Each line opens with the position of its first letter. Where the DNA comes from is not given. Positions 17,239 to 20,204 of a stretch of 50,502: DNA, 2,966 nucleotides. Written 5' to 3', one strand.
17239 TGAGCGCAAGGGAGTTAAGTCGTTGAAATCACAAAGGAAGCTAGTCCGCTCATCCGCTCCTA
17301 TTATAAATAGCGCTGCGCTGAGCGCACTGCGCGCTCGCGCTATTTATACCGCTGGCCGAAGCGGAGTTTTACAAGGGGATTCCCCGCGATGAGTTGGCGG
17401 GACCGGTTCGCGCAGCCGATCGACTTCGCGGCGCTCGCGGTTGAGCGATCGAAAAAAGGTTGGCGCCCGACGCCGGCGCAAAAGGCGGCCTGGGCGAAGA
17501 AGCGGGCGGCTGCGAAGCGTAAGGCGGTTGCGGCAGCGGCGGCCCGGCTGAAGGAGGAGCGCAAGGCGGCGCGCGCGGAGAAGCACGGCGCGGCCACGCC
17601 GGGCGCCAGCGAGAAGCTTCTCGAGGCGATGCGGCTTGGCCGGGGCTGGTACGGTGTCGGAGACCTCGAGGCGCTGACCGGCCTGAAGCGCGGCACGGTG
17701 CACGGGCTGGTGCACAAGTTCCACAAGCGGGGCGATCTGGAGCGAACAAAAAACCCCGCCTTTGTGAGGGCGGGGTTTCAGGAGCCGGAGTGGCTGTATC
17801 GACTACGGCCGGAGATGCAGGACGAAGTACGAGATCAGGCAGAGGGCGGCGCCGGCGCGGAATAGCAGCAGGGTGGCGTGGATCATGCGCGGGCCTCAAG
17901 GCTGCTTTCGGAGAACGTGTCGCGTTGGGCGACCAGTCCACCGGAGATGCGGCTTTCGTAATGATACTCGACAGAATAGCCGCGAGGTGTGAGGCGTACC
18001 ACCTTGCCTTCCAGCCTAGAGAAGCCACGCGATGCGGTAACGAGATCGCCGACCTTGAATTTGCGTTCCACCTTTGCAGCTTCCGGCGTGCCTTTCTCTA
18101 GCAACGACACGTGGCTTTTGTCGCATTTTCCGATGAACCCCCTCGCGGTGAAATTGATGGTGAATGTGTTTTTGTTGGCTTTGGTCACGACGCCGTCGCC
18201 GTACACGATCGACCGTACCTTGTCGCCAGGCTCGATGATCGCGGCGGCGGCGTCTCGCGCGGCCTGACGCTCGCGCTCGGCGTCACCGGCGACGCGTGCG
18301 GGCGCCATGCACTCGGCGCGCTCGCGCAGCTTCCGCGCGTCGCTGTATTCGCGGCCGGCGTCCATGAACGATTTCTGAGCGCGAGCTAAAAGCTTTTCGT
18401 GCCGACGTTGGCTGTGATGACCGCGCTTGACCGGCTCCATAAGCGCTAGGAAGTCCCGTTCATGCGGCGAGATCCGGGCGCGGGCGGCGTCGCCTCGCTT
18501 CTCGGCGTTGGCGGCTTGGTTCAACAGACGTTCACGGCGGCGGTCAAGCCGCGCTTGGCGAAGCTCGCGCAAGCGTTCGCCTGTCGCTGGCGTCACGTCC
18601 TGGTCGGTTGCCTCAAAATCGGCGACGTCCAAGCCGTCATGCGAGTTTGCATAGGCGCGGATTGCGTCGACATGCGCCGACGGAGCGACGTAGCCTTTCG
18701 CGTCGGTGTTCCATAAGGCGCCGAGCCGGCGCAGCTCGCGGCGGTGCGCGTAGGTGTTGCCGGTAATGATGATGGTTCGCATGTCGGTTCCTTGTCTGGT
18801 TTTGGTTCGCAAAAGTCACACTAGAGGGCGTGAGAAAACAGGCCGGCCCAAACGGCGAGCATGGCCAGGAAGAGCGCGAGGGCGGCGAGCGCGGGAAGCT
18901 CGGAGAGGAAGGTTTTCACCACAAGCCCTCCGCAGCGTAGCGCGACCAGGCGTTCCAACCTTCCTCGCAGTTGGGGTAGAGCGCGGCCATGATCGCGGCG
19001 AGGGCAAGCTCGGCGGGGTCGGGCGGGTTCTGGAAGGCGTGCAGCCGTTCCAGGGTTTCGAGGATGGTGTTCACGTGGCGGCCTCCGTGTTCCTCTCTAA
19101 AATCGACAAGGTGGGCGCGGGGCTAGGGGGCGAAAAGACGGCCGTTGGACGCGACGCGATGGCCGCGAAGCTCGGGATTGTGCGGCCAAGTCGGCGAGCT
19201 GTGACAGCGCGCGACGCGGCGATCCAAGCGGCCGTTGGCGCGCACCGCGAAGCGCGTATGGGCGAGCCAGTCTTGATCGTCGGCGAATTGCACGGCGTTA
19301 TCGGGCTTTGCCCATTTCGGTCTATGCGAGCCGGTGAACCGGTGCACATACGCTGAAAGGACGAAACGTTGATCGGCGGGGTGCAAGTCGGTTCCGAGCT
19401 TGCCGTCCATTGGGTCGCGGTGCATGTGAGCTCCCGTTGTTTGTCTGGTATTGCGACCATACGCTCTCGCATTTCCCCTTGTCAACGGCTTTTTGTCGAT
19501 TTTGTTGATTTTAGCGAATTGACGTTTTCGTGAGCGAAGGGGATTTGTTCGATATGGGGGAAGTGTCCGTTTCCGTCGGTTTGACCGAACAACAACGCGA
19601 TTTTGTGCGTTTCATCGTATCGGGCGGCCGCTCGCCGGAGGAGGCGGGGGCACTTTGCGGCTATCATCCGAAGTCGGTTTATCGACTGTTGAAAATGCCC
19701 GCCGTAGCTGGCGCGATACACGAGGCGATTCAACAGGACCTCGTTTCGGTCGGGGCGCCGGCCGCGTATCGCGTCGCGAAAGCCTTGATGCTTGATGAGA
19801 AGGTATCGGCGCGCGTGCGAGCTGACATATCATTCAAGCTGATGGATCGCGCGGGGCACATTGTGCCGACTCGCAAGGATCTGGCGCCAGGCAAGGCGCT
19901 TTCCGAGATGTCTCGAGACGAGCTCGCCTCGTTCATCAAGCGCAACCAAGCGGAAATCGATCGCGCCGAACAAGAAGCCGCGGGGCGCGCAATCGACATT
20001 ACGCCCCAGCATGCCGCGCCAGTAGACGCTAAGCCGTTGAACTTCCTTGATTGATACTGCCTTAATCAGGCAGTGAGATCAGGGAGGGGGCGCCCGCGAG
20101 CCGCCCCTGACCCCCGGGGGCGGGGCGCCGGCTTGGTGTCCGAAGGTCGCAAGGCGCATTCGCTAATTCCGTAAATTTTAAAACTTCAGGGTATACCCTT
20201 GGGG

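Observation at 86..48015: TGTC(T/G)GGT motif family with at least 19 copies, concentrated in intergenic control regions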

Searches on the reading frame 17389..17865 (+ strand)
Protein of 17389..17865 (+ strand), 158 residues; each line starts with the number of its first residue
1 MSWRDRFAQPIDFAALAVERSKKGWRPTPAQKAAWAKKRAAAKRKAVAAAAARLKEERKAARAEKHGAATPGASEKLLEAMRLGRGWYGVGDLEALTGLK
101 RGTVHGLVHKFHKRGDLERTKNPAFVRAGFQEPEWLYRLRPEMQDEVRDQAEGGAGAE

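Call 9: search_protein_families(library=pfam, max_evalue=0.01, proteins=[window:17389-17865:+])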
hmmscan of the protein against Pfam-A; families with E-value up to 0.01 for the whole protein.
window:17389-17865:+ (158 aa): 2 families
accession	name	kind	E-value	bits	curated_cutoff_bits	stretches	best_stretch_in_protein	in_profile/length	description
PF09339.16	HTH_IclR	-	0.00074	19.7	22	1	77-119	8-50/52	IclR helix-turn-helix domain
PF12802.13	MarR_2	-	0.0018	18.8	27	1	90-123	23-56/61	MarR family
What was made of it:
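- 17389..17865 (+): Winged-helix protein (158 aa) at the end of the early rightward operon. It is a formal alternative binder. Weak IclR/MarR HTH hits (call 9).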

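Call 10: search_protein_families(library=phrogs, max_evalue=0.001, proteins=[window:17389-17865:+])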
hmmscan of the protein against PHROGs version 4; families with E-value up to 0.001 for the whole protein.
window:17389-17865:+ (158 aa): 0 families

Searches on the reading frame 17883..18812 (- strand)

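Call 9: search_protein_families(library=pfam, max_evalue=0.01, proteins=[window:17883-18812:-])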
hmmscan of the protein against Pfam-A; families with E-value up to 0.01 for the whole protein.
window:17883-18812:- (309 aa): 1 family
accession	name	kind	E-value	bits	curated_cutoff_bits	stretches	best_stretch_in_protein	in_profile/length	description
PF12083.13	DUF3560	-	6.7e-09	36.4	27.2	1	85-170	2-86/124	Domain of unknown function (DUF3560)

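Call 10: search_protein_families(library=phrogs, max_evalue=0.001, proteins=[window:17883-18812:-])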
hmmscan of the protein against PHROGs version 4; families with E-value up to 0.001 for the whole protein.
window:17883-18812:- (309 aa): 1 family
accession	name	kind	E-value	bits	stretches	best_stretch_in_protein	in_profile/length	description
phrog_17519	-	unknown function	1.2e-08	35.9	1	86-162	64-139/213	-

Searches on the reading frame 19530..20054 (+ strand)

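Call 9: search_protein_families(library=pfam, max_evalue=0.01, proteins=[window:19530-20054:+])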
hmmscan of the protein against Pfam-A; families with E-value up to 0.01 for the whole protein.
window:19530-20054:+ (174 aa): 1 family
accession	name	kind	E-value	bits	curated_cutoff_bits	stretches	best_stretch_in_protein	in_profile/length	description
PF06698.16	DUF1192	-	4.5e-05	23.9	25.5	1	115-152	7-45/58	Protein of unknown function (DUF1192)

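Call 10: search_protein_families(library=phrogs, max_evalue=0.001, proteins=[window:19530-20054:+])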
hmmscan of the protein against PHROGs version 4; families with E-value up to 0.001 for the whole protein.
window:19530-20054:+ (174 aa): 1 family
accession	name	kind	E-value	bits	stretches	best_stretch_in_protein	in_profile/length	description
phrog_7783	-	unknown function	0.00081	19.1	1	20-96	108-183/634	-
